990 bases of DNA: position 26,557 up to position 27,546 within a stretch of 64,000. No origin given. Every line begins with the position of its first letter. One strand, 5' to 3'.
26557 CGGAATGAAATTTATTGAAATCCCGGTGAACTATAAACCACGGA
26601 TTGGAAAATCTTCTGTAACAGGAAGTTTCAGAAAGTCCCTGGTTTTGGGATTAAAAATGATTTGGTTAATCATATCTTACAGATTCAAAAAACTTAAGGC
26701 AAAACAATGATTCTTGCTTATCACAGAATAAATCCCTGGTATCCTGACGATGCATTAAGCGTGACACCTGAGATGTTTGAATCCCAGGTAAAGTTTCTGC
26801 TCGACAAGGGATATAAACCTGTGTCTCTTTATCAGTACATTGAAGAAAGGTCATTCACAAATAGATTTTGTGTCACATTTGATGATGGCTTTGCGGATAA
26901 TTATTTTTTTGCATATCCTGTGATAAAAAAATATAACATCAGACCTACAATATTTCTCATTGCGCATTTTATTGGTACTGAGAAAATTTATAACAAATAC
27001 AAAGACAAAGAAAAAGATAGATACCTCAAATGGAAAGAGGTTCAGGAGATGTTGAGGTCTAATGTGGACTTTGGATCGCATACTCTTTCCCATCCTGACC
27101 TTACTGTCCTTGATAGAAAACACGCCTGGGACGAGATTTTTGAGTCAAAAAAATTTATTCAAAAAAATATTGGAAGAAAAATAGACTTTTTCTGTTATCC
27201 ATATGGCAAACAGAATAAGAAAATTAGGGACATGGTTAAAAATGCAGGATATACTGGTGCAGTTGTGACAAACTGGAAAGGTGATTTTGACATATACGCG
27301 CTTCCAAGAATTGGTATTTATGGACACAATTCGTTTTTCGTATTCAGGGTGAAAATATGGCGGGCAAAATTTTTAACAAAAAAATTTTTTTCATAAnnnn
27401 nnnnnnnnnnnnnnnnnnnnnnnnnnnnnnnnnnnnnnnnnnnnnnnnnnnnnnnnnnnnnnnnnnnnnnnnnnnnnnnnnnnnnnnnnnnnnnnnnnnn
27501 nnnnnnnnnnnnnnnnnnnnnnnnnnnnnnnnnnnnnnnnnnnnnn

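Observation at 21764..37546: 16-gene co-directional operon built from five polyprenyl-phosphate-sugar-synthase-like GT2s and four GT-C membrane transferases, with no flippase, polymerase, exporter or priming transferase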

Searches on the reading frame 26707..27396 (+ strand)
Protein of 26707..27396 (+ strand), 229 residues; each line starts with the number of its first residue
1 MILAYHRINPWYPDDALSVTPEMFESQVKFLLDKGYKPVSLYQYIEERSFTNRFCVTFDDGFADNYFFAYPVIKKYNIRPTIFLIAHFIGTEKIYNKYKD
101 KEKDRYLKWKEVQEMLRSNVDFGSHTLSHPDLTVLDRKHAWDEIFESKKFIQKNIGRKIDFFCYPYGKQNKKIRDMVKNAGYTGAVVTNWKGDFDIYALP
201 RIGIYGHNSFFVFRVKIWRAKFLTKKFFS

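Call 3: search_protein_families(library=pfam, proteins=[window:26707-27396:+], max_evalue=0.01)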
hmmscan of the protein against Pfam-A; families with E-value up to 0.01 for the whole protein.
window:26707-27396:+ (229 aa): 1 family
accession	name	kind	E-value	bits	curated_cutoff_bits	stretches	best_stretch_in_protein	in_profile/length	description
PF01522.26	Polysacc_deac_1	-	1.1e-27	96.9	23.1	1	55-184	10-123/124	Polysaccharide deacetylase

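Call 6: search_protein_families(library=ncbifam, proteins=[window:26707-27396:+], max_evalue=0.001)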
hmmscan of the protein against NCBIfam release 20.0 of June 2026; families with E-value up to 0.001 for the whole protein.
window:26707-27396:+ (229 aa): 10 families
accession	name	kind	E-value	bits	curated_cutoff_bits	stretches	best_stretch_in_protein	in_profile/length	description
TIGR03938.2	deacetyl_PgaB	equivalog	1.5e-23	82.9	321.9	1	2-127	5-143/621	poly-beta-1,6-N-acetyl-D-glucosamine N-deacetylase PgaB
TIGR03933.1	PIA_icaB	equivalog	1.3e-15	57.6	248.35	1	17-205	33-230/245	intercellular adhesin biosynthesis polysaccharide N-deacetylase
NF011177.0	PRK14582.1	equivalog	1.1e-14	53.7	923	1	2-127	51-186/671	poly-beta-1,6-N-acetyl-D-glucosamine N-deacetylase PgaB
NF011176.0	PRK14581.1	equivalog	3.2e-13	48.7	1091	1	2-129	51-188/673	poly-beta-1,6-N-acetyl-D-glucosamine N-deacetylase PgaB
TIGR02764.1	spore_ybaN_pdaB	equivalog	1.9e-10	40.9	237.4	1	54-183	8-122/191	polysaccharide deacetylase family sporulation protein PdaB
TIGR04243.1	nodulat_NodB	equivalog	7.4e-07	28.8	240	1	115-200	50-133/197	chitooligosaccharide deacetylase NodB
TIGR02873.1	spore_ylxY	hypoth_equivalog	1.3e-06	27.9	391.5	1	112-180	130-198/268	probable sporulation protein, polysaccharide deacetylase family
NF045821.1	PgAcgDacpgdA1_Bac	equivalog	5.7e-06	25.4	400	1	54-172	90-193/282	peptidoglycan-N-acetylglucosamine deacetylase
TIGR02884.1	spore_pdaA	equivalog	6.2e-06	26.1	298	1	44-184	30-155/224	delta-lactam-biosynthetic de-N-acetylase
NF045820.1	PgAcgDacpgdA_Strep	equivalog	1.7e-05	23.9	800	1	27-176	246-377/463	peptidoglycan-N-acetylglucosamine deacetylase PgdA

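Call 47: search_solved_structures(query=window:26707-27396:+, max_evalue=0.001, show_alignments=1)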
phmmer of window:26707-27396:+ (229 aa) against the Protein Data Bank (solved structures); distinct sequences matched with E-value up to 0.001: 17.
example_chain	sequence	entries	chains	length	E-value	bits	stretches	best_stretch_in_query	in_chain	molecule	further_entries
6dq3_A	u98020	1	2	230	3e-16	62.9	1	2-189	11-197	Polysaccharide deacetylase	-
4v33_A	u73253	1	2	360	2.6e-11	46.7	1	2-178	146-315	POLYSACCHARIDE DEACETYLASE-LIKE PROTEIN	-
4u10_A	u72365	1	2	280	6.5e-11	45.4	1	19-126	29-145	Poly-beta-1,6-N-acetyl-D-glucosamine N-deacetylase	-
4hd5_A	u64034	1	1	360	6.7e-10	42.1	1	2-179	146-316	Polysaccharide deacetylase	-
6go1_A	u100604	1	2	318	2.7e-08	36.9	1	2-188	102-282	Polysaccharide deacetylase-like protein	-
3vus_A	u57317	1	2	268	2.1e-07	34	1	4-127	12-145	Poly-beta-1,6-N-acetyl-D-glucosamine N-deacetylase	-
4wcj_A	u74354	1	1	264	4.6e-07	32.8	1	2-183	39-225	Polysaccharide deacetylase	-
5bu6_A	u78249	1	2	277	1.7e-06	31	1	26-126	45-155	BpsB (PgaB), Poly-beta-1,6-N-acetyl-D-glucosamine N-deacetylase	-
4f9d_A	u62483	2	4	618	2.3e-06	30.5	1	4-127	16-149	Poly-beta-1,6-N-acetyl-D-glucosamine N-deacetylase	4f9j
7ax7_A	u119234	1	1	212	3.7e-05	26.6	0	54-175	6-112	Endo-1,4-beta-xylanase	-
2j13_A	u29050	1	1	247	9.2e-05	25.3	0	55-185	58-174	POLYSACCHARIDE DEACETYLASE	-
6h8l_A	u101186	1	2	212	0.00011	25.1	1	113-178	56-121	Peptidoglycan-N-acetylmuramic acid deacetylase PdaC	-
6h8n_A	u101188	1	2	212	0.00016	24.5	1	113-178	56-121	Peptidoglycan-N-acetylmuramic acid deacetylase PdaC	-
1ny1_A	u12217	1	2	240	0.00035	23.4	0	54-183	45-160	Probable polysaccharide deacetylase pdaA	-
1w1a_1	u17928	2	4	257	0.00043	23.1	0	54-183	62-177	PROBABLE POLYSACCHARIDE DEACETYLASE PDAA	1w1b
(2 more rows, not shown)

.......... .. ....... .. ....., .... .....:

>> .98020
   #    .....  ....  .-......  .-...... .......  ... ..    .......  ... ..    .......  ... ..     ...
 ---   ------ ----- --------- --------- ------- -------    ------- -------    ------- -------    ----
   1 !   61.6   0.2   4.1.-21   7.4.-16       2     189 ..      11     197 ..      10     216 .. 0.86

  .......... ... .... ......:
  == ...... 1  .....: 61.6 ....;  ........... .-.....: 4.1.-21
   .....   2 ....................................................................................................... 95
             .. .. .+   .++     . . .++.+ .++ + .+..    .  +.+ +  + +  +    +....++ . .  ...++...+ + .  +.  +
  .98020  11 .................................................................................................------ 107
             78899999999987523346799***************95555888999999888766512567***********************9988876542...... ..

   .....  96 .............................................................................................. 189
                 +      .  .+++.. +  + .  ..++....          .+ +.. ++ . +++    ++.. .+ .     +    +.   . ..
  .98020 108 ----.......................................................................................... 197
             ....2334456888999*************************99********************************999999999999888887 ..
